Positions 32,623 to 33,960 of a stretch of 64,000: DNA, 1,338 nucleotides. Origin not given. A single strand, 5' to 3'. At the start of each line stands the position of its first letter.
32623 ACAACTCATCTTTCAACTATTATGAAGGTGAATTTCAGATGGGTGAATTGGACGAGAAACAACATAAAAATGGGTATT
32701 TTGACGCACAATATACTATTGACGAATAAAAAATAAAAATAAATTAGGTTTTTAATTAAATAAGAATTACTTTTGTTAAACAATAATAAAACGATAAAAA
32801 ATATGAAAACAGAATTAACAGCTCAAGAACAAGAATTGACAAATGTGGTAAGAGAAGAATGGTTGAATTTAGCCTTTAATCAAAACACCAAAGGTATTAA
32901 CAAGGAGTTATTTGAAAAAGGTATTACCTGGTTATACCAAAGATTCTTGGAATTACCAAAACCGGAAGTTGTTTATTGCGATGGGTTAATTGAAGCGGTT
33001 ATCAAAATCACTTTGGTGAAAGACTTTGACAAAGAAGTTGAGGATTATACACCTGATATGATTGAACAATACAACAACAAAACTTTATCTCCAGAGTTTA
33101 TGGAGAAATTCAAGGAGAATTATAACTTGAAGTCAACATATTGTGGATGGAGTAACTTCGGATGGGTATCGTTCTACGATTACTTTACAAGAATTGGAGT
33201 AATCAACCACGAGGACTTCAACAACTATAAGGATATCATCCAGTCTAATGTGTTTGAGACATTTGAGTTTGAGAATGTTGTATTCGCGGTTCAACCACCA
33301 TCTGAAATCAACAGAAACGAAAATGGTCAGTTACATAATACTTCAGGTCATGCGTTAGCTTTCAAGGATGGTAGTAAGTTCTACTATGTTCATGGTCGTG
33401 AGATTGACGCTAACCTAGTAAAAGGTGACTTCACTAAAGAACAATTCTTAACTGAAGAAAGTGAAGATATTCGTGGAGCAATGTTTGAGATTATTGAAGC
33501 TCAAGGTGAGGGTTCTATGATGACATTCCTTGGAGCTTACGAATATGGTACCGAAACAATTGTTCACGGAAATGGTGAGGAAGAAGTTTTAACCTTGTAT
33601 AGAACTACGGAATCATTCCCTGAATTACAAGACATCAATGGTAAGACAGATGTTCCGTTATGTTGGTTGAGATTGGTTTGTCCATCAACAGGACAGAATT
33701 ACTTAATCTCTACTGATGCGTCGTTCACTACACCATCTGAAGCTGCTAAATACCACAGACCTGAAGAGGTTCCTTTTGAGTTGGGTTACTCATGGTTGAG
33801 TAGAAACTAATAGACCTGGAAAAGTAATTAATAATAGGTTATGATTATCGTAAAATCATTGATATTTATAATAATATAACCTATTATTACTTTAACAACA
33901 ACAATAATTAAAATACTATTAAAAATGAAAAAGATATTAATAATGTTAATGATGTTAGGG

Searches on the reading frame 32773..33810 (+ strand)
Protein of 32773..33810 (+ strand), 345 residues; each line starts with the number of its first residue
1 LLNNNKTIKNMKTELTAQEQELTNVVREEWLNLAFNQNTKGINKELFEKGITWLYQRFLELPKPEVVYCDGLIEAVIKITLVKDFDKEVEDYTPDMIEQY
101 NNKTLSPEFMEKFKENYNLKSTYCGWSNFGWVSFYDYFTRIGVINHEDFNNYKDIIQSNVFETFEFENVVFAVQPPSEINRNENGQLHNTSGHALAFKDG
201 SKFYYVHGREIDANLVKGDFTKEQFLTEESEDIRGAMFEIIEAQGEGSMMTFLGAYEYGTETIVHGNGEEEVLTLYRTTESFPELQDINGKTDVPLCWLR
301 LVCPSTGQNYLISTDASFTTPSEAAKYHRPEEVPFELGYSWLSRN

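Call 8: search_protein_families(library=phrogs, max_evalue=0.001, proteins=[window:32773-33810:+])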
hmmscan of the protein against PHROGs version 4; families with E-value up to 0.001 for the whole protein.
window:32773-33810:+ (345 aa): 0 families

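Call 27: search_protein_families(library=pfam, max_evalue=0.01, proteins=[window:32773-33810:+])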
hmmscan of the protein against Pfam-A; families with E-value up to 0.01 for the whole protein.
window:32773-33810:+ (345 aa): 2 families
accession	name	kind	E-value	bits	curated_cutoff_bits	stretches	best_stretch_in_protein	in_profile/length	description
PF20530.3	DUF6745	-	9.2e-09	35.3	27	1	163-240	42-121/206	Domain of unknown function (DUF6745)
PF03221.22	HTH_Tnp_Tc5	-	0.0046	17.3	22.2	0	25-55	26-54/66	Tc5 transposase DNA-binding domain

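Call 32: search_solved_structures(query=window:32803-33807:+, max_evalue=1)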
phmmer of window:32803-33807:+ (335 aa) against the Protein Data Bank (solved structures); distinct sequences matched with E-value up to 1: 0.

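Call 34: search_protein_families(library=padloc, max_evalue=0.1, proteins=[window:32803-33807:+])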
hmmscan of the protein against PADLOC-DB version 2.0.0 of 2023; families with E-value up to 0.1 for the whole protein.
window:32803-33807:+ (335 aa): 0 families

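Call 35: find_homologous_proteins(query=window:32803-33807:+, max_evalue=0.001)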
Query window:32803-33807:+ (335 aa): 82 proteins with E <= 0.001 among 764 candidates.
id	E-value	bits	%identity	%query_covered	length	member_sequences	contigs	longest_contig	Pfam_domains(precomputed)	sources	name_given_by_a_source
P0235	3.2e-212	721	93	100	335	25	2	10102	PF20530.4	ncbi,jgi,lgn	jgi:hypothetical protein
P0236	1.6e-205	699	90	100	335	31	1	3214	PF20530.4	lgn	-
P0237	4.4e-196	668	84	100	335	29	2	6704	PF20530.4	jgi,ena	jgi:hypothetical protein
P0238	3.3e-194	662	85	100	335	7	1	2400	PF20530.4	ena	-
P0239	4.2e-194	662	85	100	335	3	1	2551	PF20530.4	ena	-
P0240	9.0e-175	598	77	100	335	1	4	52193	-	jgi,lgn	-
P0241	2.9e-168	577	73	100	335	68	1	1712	PF20530.4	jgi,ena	jgi:hypothetical protein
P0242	4.5e-167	573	72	100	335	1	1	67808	PF20530.4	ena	-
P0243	3.5e-166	570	72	100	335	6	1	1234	PF20530.4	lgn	-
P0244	9.4e-165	565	73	100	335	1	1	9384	PF20530.4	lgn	-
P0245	3.7e-163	560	70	100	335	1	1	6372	PF20530.4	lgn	-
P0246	3.0e-159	547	70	100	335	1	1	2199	-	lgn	-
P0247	4.9e-155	534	67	100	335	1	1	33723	PF20530.4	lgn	-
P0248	1.1e-154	532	68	100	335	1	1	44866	-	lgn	-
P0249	9.7e-154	529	66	100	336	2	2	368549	-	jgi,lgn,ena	-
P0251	3.7e-143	494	64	100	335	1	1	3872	PF20530.4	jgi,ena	-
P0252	6.1e-138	477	60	100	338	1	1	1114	PF20530.4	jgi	-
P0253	7.7e-121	421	80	68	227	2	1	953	PF20530.4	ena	-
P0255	6.9e-98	346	64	70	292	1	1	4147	PF20530.4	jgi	jgi:hypothetical protein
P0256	3.9e-87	310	46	96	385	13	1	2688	PF20530.4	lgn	-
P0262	2.8e-84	301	45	96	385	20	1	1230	PF20530.4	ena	-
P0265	1.9e-81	292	43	96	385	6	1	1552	PF20530.4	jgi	jgi:hypothetical protein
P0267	3.9e-80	287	44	96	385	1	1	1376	PF20530.4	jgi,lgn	jgi:hypothetical protein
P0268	4.5e-80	287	43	94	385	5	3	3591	PF20530.4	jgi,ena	-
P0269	5.9e-80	287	43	94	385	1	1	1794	PF20530.4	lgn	-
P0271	3.2e-79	284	44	91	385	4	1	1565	PF20530.4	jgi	-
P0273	7.9e-78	280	43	94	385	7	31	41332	PF20530.4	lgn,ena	-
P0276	1.2e-75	273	43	96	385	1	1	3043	PF20530.4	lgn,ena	-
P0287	3.8e-72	261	42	98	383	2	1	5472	PF20530.4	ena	-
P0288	6.0e-72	260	40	98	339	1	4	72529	PF20530.4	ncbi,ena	-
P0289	4.2e-71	258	34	96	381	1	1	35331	PF20530.4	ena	-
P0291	3.5e-68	248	40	93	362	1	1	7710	PF20530.4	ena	-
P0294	5.0e-65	238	43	64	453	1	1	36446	PF20530.4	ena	-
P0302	2.3e-57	212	46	66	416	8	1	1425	PF20530.4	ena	-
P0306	1.6e-50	190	41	64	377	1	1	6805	PF20530.4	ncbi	-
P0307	1.2e-49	187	42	65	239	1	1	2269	PF20530.4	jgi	jgi:hypothetical protein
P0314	2.6e-21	94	30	67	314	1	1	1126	PF20530.4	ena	-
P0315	5.4e-21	93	29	64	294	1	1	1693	PF20530.4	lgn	-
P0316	2.1e-19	88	27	89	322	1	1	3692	PF20530.4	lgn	-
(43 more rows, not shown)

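Call 42: find_related_loci(query=window:32803-33807:+, collection=viral_contigs, flank=10000)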
Query window:32803-33807:+ (335 aa) in viral_contigs; peptide patterns used: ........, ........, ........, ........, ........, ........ (x = any residue, [..] = any of these).
38 stretches matched a pattern, but none encodes a relative of the query by tblastn (E <= 1e-3).

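Call 44: find_related_loci(query=A3, collection=viral_contigs, flank=10000)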
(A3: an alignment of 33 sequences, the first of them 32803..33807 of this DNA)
Query A3 (335 aa) in viral_contigs; peptide patterns used: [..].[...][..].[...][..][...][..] (x = any residue, [..] = any of these).
65 stretches matched a pattern; 56 encode a relative of the query (tblastn E <= 1e-3); 56 distinct loci.
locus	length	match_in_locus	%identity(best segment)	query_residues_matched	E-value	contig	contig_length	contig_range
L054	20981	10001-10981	77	9-335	3e-176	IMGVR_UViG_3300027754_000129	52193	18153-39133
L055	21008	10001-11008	66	1-335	2e-158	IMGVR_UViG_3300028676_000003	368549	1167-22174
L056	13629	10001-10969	42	1-319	1e-78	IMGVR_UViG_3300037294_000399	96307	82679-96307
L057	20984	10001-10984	42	1-327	5e-78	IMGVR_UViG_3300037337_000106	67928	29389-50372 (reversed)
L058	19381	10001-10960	42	4-319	7e-78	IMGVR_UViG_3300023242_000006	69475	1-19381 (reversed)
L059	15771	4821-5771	43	1-314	5e-77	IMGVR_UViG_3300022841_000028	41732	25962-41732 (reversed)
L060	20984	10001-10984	40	1-323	7e-76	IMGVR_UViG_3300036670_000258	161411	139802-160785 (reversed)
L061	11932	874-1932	34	1-320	3e-71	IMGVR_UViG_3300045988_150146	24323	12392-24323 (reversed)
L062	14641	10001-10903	37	3-335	2e-67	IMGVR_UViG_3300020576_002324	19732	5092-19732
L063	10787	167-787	41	107-320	9e-54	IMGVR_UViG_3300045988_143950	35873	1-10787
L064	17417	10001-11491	39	1-320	1e-52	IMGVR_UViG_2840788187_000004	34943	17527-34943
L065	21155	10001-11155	38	1-320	6e-52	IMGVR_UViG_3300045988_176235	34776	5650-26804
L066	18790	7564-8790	41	1-320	2e-50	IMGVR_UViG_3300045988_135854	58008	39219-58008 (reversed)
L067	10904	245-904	39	94-320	2e-50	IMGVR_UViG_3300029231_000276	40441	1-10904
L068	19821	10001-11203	39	1-320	3e-50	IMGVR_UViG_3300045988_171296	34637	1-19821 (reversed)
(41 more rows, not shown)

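Call 47: predict_structure(alignment_id=A3)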
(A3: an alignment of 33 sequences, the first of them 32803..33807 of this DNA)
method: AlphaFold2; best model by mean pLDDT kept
length: 335 residues; sequences in the alignment: 33
mean_pLDDT: 91.8   pTM: 0.79
mean pLDDT of the five models: 91.8, 91.4, 91.3, 90.6, 88.3
residues with pLDDT >= 90: 266; 70-90: 64; 50-70: 4; < 50: 1
segments of 3 or more residues with pLDDT < 50: none
pLDDT, mean of each block of 10 residues (from residue 1): 88 93 93 96 95 97 97 95 95 96 93 86 94 92 94 95 97 94 95 94 89 91 93 90 94 85 93 93 95 85 93 88 79 62
secondary structure, 60 per line:
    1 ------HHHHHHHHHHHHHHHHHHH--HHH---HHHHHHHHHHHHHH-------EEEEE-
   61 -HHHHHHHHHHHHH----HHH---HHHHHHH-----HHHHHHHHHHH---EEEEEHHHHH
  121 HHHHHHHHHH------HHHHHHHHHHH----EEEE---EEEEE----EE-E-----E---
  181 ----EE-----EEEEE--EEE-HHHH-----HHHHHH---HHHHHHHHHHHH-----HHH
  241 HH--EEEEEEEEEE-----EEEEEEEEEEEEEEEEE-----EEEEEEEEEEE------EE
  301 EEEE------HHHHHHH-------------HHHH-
elements in order: H7-25 H34-47 E55-59 H62-74 H85-91 H97-107 E111-115 H116-130 H137-147 E152-155 E159-163 E192-196 E199-201 H203-206 H212-217 H221-232 H238-242 E245-254 E260-276 E282-292 E299-304 H311-317 H331-334

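Call 60: search_protein_families(library=ncbifam, max_evalue=0.01, proteins=[window:32803-33807:+, P0294])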
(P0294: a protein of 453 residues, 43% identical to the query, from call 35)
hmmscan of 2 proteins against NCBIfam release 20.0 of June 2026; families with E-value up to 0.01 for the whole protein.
window:32803-33807:+ (335 aa): 0 families

P0294 (453 aa): 0 families

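Call 61: search_protein_families(library=phrogs, max_evalue=0.001, proteins=[window:32803-33807:+, P0294])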
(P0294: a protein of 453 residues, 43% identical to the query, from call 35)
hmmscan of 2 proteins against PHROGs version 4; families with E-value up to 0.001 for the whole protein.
window:32803-33807:+ (335 aa): 0 families

P0294 (453 aa): 2 families
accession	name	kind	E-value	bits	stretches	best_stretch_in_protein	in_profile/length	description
phrog_31813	-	unknown function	2.4e-11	44.3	1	237-439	159-365/378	-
phrog_1272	-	tail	1.6e-05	23.8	1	82-256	958-1100/1606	tail length tape measure protein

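Call 74: search_dna_similar(query=window:32803-33807:+, collection=phages, mode=protein, max_rows=25)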
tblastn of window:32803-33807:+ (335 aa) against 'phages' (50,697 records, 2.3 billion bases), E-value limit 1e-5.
No match.

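Call 87: fold_search(model_id=the predicted structure, library=viral)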
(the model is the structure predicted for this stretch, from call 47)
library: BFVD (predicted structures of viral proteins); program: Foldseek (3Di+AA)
matches with E <= 10: 841; with E <= 0.001: 2
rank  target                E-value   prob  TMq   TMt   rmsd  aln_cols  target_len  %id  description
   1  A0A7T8                8.3e-18  1.00  0.50  0.45  12.6       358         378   17  DUF6745 domain-containing protein [Microcystis phage LMM01]
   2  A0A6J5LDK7            1.7e-05  1.00  0.38  0.57  15.7       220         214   17  Uncharacterized protein (Fragment) [uncultured Caudovirales phage]
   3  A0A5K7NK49            3.3e-02  1.00  0.14  0.29   5.9        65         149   17  (no name in the UniProt tables at hand)
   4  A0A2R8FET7            5.3e-02  0.04  0.08  0.08  21.9       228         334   11  DNA helicase/primase [Brazilian cedratvirus IHUMI]
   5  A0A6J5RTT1            9.4e-02  0.95  0.11  0.47   4.6        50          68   26  Uncharacterized protein [uncultured Caudovirales phage]
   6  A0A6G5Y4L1            9.4e-02  0.35  0.11  0.29   9.3        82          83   17  (no name in the UniProt tables at hand)
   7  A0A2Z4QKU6            1.1e-01  0.11  0.13  0.04  15.5       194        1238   12  Uncharacterized protein [Torrey Pines virus]
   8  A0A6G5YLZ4            1.2e-01  0.51  0.15  0.09  16.5       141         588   11  (no name in the UniProt tables at hand)
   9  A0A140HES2            1.2e-01  0.23  0.12  0.18  11.8       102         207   15  Uncharacterized protein (Fragment) [Soudat virus]
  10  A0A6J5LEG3            1.3e-01  0.98  0.10  0.36   1.9        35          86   23  Uncharacterized protein [uncultured Caudovirales phage]
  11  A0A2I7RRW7            1.3e-01  0.08  0.11  0.07  27.0       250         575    9  Tip attachment protein J central straight fiber domain-containing protein [Vibrio phage 1.224.A._10N.261.48.B1]
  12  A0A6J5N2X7            1.9e-01  0.54  0.12  0.42   4.0        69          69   19  Uncharacterized protein [uncultured Caudovirales phage]
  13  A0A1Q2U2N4            1.9e-01  0.18  0.13  0.18  14.9       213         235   15  Uncharacterized protein [Vibrio phage pTD1]
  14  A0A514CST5            2.0e-01  0.28  0.12  0.18  13.6        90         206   12  Uncharacterized protein [Achromobacter phage Motura]
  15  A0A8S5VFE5            2.0e-01  0.08  0.12  0.08  20.6       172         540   12  Attachment protein [Inoviridae sp. ct0MH15]
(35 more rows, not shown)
